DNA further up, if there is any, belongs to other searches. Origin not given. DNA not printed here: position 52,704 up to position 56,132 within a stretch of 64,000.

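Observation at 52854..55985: Single polypeptide fusing a PLP-dependent decarboxylase, TPR repeats and an ATP-grasp-like ligase domain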

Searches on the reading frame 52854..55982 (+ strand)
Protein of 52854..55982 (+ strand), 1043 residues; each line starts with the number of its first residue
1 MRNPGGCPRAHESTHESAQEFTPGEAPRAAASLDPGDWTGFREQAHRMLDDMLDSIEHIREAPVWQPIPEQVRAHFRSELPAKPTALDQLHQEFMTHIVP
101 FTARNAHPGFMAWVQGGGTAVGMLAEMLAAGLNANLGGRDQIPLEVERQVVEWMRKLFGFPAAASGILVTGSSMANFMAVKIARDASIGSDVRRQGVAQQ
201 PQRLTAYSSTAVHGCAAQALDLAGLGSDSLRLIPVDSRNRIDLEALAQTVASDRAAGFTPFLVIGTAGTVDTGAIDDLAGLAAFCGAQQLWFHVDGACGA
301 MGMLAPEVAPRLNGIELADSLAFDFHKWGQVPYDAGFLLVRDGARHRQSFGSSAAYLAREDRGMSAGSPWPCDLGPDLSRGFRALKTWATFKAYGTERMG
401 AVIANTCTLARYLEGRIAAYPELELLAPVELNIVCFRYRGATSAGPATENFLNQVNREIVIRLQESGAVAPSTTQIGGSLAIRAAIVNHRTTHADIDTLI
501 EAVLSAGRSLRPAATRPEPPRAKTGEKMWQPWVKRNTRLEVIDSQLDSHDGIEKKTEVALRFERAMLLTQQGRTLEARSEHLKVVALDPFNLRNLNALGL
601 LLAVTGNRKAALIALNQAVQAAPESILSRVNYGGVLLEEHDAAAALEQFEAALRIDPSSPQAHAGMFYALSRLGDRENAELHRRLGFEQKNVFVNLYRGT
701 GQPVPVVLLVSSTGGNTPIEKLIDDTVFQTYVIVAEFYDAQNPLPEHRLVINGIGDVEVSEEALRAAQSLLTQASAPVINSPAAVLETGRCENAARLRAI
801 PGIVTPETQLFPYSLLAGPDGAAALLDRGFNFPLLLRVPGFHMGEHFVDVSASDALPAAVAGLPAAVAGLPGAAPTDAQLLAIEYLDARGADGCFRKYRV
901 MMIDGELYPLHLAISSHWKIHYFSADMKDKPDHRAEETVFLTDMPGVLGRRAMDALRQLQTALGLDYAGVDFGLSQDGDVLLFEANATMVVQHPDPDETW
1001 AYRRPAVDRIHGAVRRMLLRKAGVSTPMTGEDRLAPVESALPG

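Call 3: search_protein_families(library=pfam, proteins=[window:52854-55982:+], max_evalue=1)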
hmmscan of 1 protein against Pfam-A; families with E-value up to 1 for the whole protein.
window:52854-55982:+ (1043 aa): 19 families
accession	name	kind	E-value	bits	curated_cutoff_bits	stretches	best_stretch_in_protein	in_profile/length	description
PF00282.25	Pyridoxal_deC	-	8.5e-62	209.5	27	1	69-439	1-375/375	Pyridoxal-dependent decarboxylase conserved domain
PF07719.23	TPR_2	-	5.4e-07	29.7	27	2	595-624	4-33/34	Tetratricopeptide repeat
PF13428.12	TPR_14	-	8.5e-06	26.4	23.5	1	632-664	7-39/44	Tetratricopeptide repeat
PF14559.12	TPR_19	-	5.4e-05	23.9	25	1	636-680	1-45/68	Tetratricopeptide repeat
PF13431.12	TPR_17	-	8.7e-05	22.9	24.4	0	649-675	2-28/34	Tetratricopeptide repeat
PF13414.12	TPR_11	-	0.00013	22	26.8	1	643-666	11-34/42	TPR repeat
PF13371.12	TPR_9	-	0.00015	22.1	35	1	605-664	8-67/73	Tetratricopeptide repeat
PF13181.12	TPR_8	-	0.00043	20.7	25.7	0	594-624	3-33/34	Tetratricopeptide repeat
PF00266.25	Aminotran_5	-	0.00083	18.9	21.5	1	210-499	96-371/371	Aminotransferase class-V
PF13432.12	TPR_16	-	0.0011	19.8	32.7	1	597-660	2-65/65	Tetratricopeptide repeat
PF13424.12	TPR_12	-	0.0052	17.4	30.1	1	563-623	8-76/77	Tetratricopeptide repeat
PF23914.1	TPR_CcmH_CycH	-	0.0052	17.1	42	1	596-671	54-132/158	Cytochrome c-type biogenesis protein H TPR domain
PF14243.11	R2K_3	-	0.088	13.4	26.3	1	950-996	111-161/169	ATP-grasp domain, R2K clade family 3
PF24575.1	TPR_Slam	-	0.092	13.6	35.2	0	598-649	53-104/104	Surface lipoprotein assembly modifier, N-terminal TPR repeats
PF22937.1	PDXDC1-like_cen2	-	0.12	13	29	1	449-509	41-98/104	PDXDC1-like second central domain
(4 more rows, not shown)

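Call 4: search_protein_families(library=ncbifam, proteins=[window:52854-55982:+], max_evalue=1)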
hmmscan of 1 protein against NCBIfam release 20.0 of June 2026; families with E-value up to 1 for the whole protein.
window:52854-55982:+ (1043 aa): 21 families
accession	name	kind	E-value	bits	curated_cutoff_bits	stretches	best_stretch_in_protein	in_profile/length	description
NF052646.1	DABADecarRhbB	equivalog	2.4e-47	161.6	900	1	104-510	94-485/491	L-2,4-diaminobutyrate decarboxylase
TIGR03799.1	NOD_PanD_pyr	equivalog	1.6e-35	122.5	606.1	1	72-441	54-440/522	pyridoxal-dependent aspartate 1-decarboxylase PanP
TIGR03812.1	tyr_de_CO2_Arch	equivalog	6.1e-19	68.1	299.4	1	144-439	58-327/375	tyrosine decarboxylase MfnA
TIGR03811.1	tyr_de_CO2_Ent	equivalog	4.5e-09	35.3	905.3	2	213-302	232-326/608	tyrosine decarboxylase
TIGR02917.1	PEP_TPR_lipo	equivalog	2.7e-08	32.2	312.2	1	561-663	162-264/899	XrtA/PEP-CTERM system TPR-repeat protein PrsT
TIGR02521.1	type_IV_pilW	equivalog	5.6e-08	32.6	154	2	554-653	27-126/234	type IV pilus biogenesis/stability protein PilW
NF040959.1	MamA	equivalog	9.6e-08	31.7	200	1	565-680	78-193/204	magnetosome protein MamA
NF002748.0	PRK02769.1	equivalog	3.1e-07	29.4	305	1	144-364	64-268/382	histidine decarboxylase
NF033762.1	social_mot_Tgl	equivalog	8.6e-06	25.3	225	1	555-679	28-155/252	social motility TPR repeat lipoprotein Tgl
NF033920.0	C39_PA2778_fam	equivalog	0.00067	19.1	150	1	602-681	166-245/255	PA2778 family cysteine peptidase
NF052400.1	M48_BAM_BepA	equivalog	0.0013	17.6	570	1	550-678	299-427/483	beta-barrel assembly-enhancing protease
TIGR02552.1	LcrH_SycD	equivalog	0.0024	17.6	104.8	1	563-661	23-121/136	SycD/LcrH family type III secretion system chaperone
NF008391.2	PRK11189.1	equivalog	0.0083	15.6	250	1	545-660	52-167/297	lipoprotein NlpI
NF007302.0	PRK09782.1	equivalog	0.0088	14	1223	1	604-678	591-664/990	phage receptor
NF009037.0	PRK12370.1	equivalog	0.015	13.7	589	1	569-659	315-405/553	HilA/EilA family virulence transcriptional regulator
TIGR00768.1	rimK_fam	subfamily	0.068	12.5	143.4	1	959-989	225-255/276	RimK family alpha-L-glutamate ligase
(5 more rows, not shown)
